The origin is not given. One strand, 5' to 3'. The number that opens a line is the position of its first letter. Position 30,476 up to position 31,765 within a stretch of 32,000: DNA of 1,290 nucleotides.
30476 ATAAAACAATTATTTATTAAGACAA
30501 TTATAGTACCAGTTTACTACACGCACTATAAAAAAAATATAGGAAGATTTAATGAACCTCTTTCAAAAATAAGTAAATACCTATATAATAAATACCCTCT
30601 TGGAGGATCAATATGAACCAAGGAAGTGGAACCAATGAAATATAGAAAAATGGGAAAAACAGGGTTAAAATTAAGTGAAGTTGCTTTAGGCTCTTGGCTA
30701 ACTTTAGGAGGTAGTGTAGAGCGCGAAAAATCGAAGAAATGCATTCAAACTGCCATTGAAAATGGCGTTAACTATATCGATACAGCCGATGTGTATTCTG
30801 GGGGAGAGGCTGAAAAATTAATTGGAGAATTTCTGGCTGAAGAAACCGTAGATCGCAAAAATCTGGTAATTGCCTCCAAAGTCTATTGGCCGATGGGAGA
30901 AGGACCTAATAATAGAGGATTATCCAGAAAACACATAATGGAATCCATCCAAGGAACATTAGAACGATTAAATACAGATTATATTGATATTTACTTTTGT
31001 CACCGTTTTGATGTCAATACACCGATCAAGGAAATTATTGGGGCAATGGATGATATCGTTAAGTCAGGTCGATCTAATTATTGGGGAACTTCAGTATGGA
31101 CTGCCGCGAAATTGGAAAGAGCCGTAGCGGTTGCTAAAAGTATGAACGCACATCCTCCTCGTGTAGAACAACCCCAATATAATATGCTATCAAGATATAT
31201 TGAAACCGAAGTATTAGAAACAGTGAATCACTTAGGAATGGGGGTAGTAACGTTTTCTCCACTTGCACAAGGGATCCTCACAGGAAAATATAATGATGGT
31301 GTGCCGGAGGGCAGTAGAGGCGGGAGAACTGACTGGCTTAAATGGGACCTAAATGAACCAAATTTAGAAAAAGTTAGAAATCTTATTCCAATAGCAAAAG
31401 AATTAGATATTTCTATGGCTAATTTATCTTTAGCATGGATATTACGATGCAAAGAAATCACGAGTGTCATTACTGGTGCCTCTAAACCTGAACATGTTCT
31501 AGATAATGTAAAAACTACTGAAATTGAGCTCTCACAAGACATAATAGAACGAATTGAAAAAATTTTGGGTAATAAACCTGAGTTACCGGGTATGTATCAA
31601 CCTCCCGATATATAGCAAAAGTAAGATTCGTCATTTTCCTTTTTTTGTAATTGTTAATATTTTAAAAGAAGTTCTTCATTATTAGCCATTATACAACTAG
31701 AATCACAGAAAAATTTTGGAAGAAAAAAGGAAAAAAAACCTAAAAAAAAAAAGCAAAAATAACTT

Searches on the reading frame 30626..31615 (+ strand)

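Call 9: search_protein_families(library=pfam, proteins=[window:30626-31615:+], max_evalue=0.01)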
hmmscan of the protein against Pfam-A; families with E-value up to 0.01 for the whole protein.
window:30626-31615:+ (329 aa): 1 family
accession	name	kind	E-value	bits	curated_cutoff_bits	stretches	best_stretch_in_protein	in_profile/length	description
PF00248.27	Aldo_ket_red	-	1.3e-72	244.7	24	1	19-313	2-289/291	Aldo/keto reductase family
